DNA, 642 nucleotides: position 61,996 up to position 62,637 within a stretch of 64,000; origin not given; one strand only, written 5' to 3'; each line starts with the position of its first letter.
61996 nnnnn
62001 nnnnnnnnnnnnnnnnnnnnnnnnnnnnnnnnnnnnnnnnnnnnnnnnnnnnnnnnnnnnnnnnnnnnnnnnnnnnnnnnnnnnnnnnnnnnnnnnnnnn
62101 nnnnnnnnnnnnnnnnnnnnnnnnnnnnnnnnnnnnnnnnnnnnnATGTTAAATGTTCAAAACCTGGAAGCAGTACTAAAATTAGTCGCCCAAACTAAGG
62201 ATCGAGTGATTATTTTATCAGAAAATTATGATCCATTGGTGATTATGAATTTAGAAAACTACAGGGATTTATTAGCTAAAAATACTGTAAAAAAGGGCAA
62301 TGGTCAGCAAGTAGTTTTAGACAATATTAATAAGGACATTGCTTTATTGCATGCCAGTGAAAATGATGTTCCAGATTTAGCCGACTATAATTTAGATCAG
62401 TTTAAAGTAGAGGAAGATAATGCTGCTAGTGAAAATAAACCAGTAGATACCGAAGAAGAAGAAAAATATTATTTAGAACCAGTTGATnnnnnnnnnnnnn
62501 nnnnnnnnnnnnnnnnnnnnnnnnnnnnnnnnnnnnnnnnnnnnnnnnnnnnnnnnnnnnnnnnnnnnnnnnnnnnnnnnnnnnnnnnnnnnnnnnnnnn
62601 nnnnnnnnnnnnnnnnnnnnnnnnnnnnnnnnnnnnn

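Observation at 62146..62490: Orphan Phd/YefM-like small acidic protein sharing the fusA-tuf insertion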

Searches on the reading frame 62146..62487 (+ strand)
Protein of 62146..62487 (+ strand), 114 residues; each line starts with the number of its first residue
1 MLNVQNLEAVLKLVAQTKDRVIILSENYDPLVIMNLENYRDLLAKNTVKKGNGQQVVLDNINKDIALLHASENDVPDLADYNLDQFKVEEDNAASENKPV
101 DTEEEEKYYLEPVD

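Call 4: search_protein_families(library=pfam, proteins=[window:62146-62487:+], max_evalue=10)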
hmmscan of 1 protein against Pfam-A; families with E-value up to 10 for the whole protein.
window:62146-62487:+ (114 aa): 1 family
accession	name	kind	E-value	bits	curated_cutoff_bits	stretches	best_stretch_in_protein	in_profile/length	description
PF02604.26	PhdYeFM_antitox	-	2.5e-05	24.4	29.8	1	5-50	11-56/74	Antitoxin Phd_YefM, type II toxin-antitoxin system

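Call 7: find_homologous_proteins(query=window:62146-62487:+, max_evalue=0.001)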
Query window:62146-62487:+ (114 aa): 4 proteins with E <= 0.001 among 7 candidates.
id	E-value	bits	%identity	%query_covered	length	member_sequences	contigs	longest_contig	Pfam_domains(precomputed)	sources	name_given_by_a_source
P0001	3.2e-64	232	100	100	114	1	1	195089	-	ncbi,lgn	-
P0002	4.9e-53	196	89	100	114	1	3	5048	PF02604.27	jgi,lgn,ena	jgi:PHD/YefM family antitoxin component YafN of YafNO toxin-antitoxin module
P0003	2.2e-34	136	60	99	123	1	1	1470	-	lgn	-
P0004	4.0e-32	128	58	100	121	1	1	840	PF02604.27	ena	-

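Call 9: find_encoding_contigs(protein=P0002, flank=10000)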
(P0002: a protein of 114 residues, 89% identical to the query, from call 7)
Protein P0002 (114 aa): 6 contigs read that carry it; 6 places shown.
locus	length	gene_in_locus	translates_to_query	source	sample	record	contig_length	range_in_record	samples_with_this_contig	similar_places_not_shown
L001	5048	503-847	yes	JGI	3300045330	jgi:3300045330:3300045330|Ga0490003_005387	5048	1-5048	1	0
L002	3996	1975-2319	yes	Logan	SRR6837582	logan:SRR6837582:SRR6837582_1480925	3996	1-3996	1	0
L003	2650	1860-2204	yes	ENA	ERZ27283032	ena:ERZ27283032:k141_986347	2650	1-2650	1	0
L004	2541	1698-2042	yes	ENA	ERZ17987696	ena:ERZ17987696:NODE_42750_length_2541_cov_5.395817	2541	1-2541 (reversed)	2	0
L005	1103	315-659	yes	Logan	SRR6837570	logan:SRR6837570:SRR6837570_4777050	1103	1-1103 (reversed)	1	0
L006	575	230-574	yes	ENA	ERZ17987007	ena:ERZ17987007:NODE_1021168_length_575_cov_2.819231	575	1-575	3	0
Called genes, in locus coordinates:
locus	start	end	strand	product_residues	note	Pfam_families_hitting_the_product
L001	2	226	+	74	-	?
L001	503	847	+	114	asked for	PF02604:PhdYeFM_antitox (weak)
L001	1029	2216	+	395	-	PF00009:GTP_EFTU, PF03144:GTP_EFTU_D2, PF03143:GTP_EFTU_D3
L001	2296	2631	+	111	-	PF00338:Ribosomal_S10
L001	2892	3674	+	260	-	PF00297:Ribosomal_L3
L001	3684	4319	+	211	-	PF00573:Ribosomal_L4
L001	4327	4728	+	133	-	PF00276:Ribosomal_L23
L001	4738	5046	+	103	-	?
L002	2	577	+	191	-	?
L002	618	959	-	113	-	-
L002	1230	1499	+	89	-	-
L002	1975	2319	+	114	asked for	PF02604:PhdYeFM_antitox (weak)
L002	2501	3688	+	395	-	PF00009:GTP_EFTU, PF03144:GTP_EFTU_D2, PF03143:GTP_EFTU_D3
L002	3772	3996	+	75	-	?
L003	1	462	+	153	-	?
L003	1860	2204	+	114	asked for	PF02604:PhdYeFM_antitox (weak)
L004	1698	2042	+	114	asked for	PF02604:PhdYeFM_antitox (weak)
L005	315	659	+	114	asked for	PF02604:PhdYeFM_antitox (weak)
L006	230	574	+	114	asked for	PF02604:PhdYeFM_antitox (weak)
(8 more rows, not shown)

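Call 10: find_encoding_contigs(protein=P0001, flank=10000)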
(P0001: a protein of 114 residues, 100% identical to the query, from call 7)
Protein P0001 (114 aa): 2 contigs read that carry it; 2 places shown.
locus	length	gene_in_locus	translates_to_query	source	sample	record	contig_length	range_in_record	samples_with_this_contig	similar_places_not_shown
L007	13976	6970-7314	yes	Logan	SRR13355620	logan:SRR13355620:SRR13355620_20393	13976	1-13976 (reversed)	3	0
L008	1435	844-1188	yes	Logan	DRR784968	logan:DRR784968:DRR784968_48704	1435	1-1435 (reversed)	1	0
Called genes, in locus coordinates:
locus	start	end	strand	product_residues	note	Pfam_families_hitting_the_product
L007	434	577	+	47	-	-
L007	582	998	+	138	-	-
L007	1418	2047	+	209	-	PF02163:Peptidase_M50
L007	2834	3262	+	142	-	PF00164:Ribosom_S12_S23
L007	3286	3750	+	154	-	PF00177:Ribosomal_S7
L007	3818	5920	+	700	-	PF00009:GTP_EFTU, PF22042:EF-G_D2, PF03144:GTP_EFTU_D2, PF14492:EFG_III, PF16658:RF3_C, PF03764:EFG_IV, PF00679:EFG_C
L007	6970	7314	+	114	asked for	-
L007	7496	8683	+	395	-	PF00009:GTP_EFTU, PF03144:GTP_EFTU_D2, PF03143:GTP_EFTU_D3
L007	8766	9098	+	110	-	PF00338:Ribosomal_S10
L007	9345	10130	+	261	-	PF00297:Ribosomal_L3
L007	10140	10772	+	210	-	PF00573:Ribosomal_L4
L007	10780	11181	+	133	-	PF00276:Ribosomal_L23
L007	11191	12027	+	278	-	PF00181:Ribosomal_L2_N, PF03947:Ribosomal_L2_C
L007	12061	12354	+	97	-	PF00203:Ribosomal_S19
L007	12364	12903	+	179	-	PF00237:Ribosomal_L22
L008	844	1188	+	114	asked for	-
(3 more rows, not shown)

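Call 11: find_encoding_contigs(protein=P0003, flank=10000)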
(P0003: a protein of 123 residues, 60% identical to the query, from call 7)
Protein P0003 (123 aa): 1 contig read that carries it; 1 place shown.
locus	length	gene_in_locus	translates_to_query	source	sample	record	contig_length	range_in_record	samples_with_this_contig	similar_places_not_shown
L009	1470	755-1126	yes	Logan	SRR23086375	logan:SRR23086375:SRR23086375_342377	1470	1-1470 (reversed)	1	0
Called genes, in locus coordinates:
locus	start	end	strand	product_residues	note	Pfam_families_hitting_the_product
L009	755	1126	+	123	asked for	-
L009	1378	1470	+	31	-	?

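Call 12: find_encoding_contigs(protein=P0004, flank=10000)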
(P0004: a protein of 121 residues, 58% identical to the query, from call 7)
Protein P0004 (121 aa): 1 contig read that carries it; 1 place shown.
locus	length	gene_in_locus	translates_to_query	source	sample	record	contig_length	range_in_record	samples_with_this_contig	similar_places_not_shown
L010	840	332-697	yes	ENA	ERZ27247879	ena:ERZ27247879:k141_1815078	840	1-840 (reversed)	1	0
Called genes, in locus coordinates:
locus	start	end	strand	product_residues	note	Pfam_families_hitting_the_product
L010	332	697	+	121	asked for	PF02604:PhdYeFM_antitox (faint)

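Call 18: list_cluster_members(proteins=[P0001, P0002, P0003, P0004])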
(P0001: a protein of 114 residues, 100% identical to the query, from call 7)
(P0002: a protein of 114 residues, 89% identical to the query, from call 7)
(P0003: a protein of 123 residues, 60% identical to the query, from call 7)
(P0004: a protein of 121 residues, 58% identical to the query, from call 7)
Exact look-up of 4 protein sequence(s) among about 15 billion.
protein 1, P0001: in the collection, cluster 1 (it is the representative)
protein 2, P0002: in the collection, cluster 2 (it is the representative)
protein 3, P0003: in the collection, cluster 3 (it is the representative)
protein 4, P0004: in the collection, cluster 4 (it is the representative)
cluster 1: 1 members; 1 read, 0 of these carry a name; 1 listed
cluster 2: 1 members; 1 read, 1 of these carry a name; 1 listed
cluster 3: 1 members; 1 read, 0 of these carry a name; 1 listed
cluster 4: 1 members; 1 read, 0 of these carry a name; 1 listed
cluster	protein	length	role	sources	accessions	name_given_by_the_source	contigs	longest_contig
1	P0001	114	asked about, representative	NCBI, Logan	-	-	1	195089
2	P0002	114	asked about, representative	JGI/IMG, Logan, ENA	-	PHD/YefM family antitoxin component YafN of YafNO toxin-antitoxin module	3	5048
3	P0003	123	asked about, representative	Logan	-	-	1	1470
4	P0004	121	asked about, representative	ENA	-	-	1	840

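Call 20: find_related_loci(query=A1, collection=genome_contigs, flank=6000)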
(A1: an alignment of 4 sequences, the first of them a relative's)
Query A1 (114 aa) in genome_contigs; peptide patterns used: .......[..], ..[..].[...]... (x = any residue, [..] = any of these).
88 stretches matched a pattern; 12 encode a relative of the query (tblastn E <= 1e-3); 12 distinct loci.
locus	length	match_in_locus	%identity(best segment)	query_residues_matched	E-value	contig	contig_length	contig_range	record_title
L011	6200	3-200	83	49-114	3e-30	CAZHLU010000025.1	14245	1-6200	MAG TPA_asm: uncultured Gammaproteobacteria bacterium isolate SRP135725_co1_218 genome assembly, contig: NODE_5715_lengt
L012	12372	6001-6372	48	1-114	9e-30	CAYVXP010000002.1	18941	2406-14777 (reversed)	MAG TPA_asm: uncultured Gammaproteobacteria bacterium isolate SRP272421_co2_156 genome assembly, contig: NODE_8576_lengt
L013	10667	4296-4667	45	1-114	1e-27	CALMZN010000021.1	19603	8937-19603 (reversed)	MAG TPA_asm: uncultured bacterium isolate SRR5468112_bin.23_CONCOCT_v1.1_MAG genome assembly, contig: ERZ781236.474, who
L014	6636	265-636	45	1-114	1e-27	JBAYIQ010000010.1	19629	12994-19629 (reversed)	MAG: Patescibacteria group bacterium isolate SO_2016_GW1_34 scaffold04769_OW334_2016, whole genome shotgun sequence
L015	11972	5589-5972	45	1-114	1e-25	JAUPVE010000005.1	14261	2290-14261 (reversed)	MAG: Patescibacteria group bacterium isolate erpe_2018_sw_27hr_WHONDRS-SW48-000094_A_bin.34 scaffold_767, whole genome s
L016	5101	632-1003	44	1-114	2e-25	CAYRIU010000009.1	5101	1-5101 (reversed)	MAG TPA_asm: uncultured Gammaproteobacteria bacterium isolate SRP135725_co2_189 genome assembly, contig: k141_2604905, w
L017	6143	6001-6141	96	1-47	8e-24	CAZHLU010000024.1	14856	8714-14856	MAG TPA_asm: uncultured Gammaproteobacteria bacterium isolate SRP135725_co1_218 genome assembly, contig: NODE_5349_lengt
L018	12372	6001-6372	41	1-114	4e-23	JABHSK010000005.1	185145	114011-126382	MAG: Candidatus Parcubacteria bacterium isolate SI039_bin36 k141_124322, whole genome shotgun sequence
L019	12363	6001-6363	42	5-113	6e-22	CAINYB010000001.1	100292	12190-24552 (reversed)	uncultured bacterium isolate LaPlata-7m-a_bin-459 genome assembly, contig: bin-459:01/28, whole genome shotgun sequence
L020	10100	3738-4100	42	5-113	1e-21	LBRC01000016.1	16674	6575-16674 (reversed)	MAG: Parcubacteria group bacterium GW2011_GWA2_36_10 UR94_C0016, whole genome shotgun sequence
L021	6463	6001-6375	37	5-114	4e-19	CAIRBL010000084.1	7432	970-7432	uncultured bacterium isolate LaPlata-b_bin-0293 genome assembly, contig: bin-0293:084/105, whole genome shotgun sequence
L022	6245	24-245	46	54-114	3e-13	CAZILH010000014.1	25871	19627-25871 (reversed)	MAG TPA_asm: uncultured Gammaproteobacteria bacterium isolate SRP220891_co1_37 genome assembly, contig: NODE_3623_length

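Call 32: search_protein_families(library=pfam, alignment_id=A2, max_evalue=1)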
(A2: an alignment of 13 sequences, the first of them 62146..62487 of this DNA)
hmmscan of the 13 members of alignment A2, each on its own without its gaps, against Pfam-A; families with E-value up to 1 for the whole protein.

A. member 1, window:62146-62487:+ (114 aa): 1 family
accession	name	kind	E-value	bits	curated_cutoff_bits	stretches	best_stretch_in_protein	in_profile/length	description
PF02604.26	PhdYeFM_antitox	-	2.5e-05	24.4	29.8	1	5-50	11-56/74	Antitoxin Phd_YefM, type II toxin-antitoxin system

B. families by the number of members that match (of 13 scanned): 9 families
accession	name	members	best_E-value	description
PF02604.26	PhdYeFM_antitox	13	3.2e-06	Antitoxin Phd_YefM, type II toxin-antitoxin system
PF10029.15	DUF2271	2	0.0023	Predicted periplasmic protein (DUF2271)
PF10209.14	DUF2340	2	0.045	Uncharacterized conserved protein (DUF2340)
PF16289.11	PIN_12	2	0.061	PIN domain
PF18363.6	PI_PP_I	2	0.069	Phosphoinositide phosphatase insertion domain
PF12689.13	Acid_PPase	1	0.0072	Acid Phosphatase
PF08127.18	Propeptide_C1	1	0.038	Peptidase family C1 propeptide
PF13320.12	GH123_cat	1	0.081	Glycoside hydrolase 123, catalytic domain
PF09895.14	DUF2122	1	0.15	RecB-family nuclease (DUF2122)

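Call 33: search_solved_structures(query=A2, max_evalue=10, show_alignments=3)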
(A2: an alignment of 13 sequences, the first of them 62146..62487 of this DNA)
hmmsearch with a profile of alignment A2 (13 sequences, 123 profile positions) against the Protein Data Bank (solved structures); distinct sequences matched with E-value up to 10: 6.
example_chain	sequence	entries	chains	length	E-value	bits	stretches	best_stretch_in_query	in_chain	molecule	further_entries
6l8e_A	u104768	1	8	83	0.058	16.8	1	5-61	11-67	YefM Antitoxin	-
6l8f_B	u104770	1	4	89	0.073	16.5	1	5-61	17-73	Antitoxin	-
7bwf_D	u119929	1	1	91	0.08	16.4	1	5-61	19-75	Antitoxin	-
7bwf_B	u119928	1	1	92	0.083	16.3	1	5-61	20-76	Antitoxin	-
4qdy_A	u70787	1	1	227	0.17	15.3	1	17-73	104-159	conserved hypothetical protein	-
7pq9_AAA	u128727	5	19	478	1.4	12.4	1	5-38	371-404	PLP-dependent aminotransferase family protein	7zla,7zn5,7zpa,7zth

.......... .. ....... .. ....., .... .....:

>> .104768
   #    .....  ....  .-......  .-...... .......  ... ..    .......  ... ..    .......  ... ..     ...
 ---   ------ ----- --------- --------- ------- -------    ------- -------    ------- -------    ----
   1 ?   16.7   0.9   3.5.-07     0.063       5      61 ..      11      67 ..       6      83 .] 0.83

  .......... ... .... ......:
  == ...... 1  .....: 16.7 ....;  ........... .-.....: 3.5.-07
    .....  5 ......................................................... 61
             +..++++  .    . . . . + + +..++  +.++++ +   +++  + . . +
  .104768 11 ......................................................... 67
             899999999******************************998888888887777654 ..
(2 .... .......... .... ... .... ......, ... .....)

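Call 36: find_homologous_proteins(query=A2, max_evalue=0.001)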
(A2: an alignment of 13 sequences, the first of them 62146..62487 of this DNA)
Query A2 (13 sequences) (114 aa, profile of the alignment): 595 proteins with E <= 0.001 among 2208 candidates; the best 120 are listed.
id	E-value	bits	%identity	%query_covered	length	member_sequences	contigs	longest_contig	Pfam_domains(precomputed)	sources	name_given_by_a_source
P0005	1.2e-56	208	46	100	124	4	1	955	-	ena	-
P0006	2.3e-56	207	48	100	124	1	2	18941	-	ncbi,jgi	jgi:PHD/YefM family antitoxin component YafN of YafNO toxin-antitoxin module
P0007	5.1e-56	206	45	100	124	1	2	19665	-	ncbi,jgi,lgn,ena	ncbi:MAG: hypothetical protein WCV69_04630 [Patescibacteria group bacterium]|jgi:PHD/YefM family ant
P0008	2.5e-55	204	44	100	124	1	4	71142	-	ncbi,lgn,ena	-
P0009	1.6e-54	201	45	100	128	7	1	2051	-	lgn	-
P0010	7.4e-54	199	49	100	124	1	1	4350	-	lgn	-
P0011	8.6e-54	199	45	100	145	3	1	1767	-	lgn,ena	-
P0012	1.5e-53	198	46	100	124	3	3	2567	-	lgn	-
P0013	7.8e-53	196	44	91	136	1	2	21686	-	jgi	jgi:PHD/YefM family antitoxin component YafN of YafNO toxin-antitoxin module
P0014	7.9e-53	196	45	91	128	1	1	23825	-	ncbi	-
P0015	1.6e-52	195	45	100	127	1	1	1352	PF02604.27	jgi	jgi:PHD/YefM family antitoxin component YafN of YafNO toxin-antitoxin module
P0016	6.1e-52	193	46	100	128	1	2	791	PF02604.27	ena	-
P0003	2.9e-47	178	60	99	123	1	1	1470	-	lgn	-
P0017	4.5e-47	177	41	100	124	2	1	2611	PF02604.27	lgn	-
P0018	8.8e-47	176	44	100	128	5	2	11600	PF02604.27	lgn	-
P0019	1.8e-46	175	41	100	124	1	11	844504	-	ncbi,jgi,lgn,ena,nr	ncbi:hypothetical protein HOB10_02970 [Candidatus Parcubacteria bacterium]|jgi:hypothetical protein|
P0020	2.1e-46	175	42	96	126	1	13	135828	PF02604.27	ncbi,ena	-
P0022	5.3e-46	174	40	96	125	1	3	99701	PF02604.27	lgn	-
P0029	3.0e-45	171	40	96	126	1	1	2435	PF02604.27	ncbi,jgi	jgi:hypothetical protein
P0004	5.8e-45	170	58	100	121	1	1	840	PF02604.27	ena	-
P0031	6.9e-44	167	38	96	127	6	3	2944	PF02604.27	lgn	-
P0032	1.4e-43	166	41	96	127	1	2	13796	PF02604.27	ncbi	-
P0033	2.1e-43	165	39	96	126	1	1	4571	PF02604.27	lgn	-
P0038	4.0e-42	161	39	96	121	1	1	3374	PF02604.27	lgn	-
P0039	4.1e-42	161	34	96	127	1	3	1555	PF02604.27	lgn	-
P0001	9.5e-41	157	100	100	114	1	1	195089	-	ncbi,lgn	-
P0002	2.3e-40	155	89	100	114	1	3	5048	PF02604.27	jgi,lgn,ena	jgi:PHD/YefM family antitoxin component YafN of YafNO toxin-antitoxin module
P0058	8.0e-40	154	41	100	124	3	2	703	PF02604.27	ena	-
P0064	1.3e-39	153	40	100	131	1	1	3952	PF02604.27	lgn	-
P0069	2.3e-39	152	38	100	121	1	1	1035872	-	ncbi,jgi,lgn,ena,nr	ncbi:type II toxin-antitoxin system Phd/YefM family antitoxin [Patescibacteria group bacterium]|nr:t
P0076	9.0e-39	150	36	96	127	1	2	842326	PF02604.27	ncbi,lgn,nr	ncbi:hypothetical protein H6761_00550 [Candidatus Nomurabacteria bacterium]|nr:hypothetical protein 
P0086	3.0e-38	149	39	96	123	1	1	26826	PF02604.27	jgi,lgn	jgi:PHD/YefM family antitoxin component YafN of YafNO toxin-antitoxin module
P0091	9.5e-38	147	40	96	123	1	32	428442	PF02604.27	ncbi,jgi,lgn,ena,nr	ncbi:hypothetical protein HN670_02755 [bacterium]|jgi:PHD/YefM family antitoxin component YafN of Ya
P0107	8.3e-37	144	35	100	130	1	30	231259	-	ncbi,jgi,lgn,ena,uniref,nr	ncbi:MAG: hypothetical protein COV55_01260 [Candidatus Komeilibacteria bacterium CG11_big_fil_rev_8_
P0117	3.1e-36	142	41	100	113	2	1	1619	PF02604.27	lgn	-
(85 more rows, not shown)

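Call 37: find_encoding_contigs(protein=P0069, flank=5000, max_places=2)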
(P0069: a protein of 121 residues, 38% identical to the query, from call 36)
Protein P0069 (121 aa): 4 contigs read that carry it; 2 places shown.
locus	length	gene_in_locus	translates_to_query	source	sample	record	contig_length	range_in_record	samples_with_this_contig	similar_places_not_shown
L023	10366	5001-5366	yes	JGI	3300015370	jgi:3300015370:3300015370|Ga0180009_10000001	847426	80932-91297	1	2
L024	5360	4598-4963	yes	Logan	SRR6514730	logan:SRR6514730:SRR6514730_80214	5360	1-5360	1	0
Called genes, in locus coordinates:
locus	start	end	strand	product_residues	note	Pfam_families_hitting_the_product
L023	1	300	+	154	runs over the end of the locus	PF00177:Ribosomal_S7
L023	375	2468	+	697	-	PF00009:GTP_EFTU, PF22042:EF-G_D2, PF03144:GTP_EFTU_D2, PF14492:EFG_III, PF16658:RF3_C, PF03764:EFG_IV, PF00679:EFG_C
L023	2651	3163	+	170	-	PF08211:dCMP_cyt_deam_2, PF00383:dCMP_cyt_deam_1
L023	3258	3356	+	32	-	-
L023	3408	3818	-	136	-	-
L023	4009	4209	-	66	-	-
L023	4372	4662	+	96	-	-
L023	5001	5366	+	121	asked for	-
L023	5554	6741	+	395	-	PF00009:GTP_EFTU, PF03144:GTP_EFTU_D2, PF03143:GTP_EFTU_D3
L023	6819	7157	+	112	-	PF00338:Ribosomal_S10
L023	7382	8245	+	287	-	PF00297:Ribosomal_L3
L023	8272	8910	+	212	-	PF00573:Ribosomal_L4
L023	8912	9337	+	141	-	PF00276:Ribosomal_L23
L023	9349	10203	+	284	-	PF00181:Ribosomal_L2_N, PF03947:Ribosomal_L2_C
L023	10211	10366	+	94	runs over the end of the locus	PF00203:Ribosomal_S19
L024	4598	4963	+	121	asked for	-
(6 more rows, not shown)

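Call 38: find_encoding_contigs(protein=P0076, flank=5000, max_places=2)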
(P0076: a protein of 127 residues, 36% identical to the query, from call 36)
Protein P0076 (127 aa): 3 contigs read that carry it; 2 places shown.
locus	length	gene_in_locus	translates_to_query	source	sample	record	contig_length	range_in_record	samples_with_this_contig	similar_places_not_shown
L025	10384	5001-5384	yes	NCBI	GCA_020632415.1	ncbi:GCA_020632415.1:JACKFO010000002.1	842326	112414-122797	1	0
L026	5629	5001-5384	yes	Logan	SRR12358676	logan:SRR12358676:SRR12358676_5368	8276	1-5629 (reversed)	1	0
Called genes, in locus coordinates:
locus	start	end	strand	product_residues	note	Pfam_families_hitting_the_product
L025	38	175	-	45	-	-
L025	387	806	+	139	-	PF00164:Ribosom_S12_S23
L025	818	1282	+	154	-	PF00177:Ribosomal_S7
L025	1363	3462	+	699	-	PF00009:GTP_EFTU, PF22042:EF-G_D2, PF03144:GTP_EFTU_D2, PF14492:EFG_III, PF16658:RF3_C, PF03764:EFG_IV, PF00679:EFG_C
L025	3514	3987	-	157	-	-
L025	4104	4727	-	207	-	-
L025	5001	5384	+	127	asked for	PF02604:PhdYeFM_antitox (faint)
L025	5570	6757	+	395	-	PF00009:GTP_EFTU, PF03144:GTP_EFTU_D2, PF03143:GTP_EFTU_D3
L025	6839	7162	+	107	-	PF00338:Ribosomal_S10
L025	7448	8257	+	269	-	PF00297:Ribosomal_L3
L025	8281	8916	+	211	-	PF00573:Ribosomal_L4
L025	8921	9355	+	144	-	PF00276:Ribosomal_L23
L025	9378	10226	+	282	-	PF00181:Ribosomal_L2_N, PF03947:Ribosomal_L2_C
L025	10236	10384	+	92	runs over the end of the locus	PF00203:Ribosomal_S19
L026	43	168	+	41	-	-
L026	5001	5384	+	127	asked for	PF02604:PhdYeFM_antitox (faint)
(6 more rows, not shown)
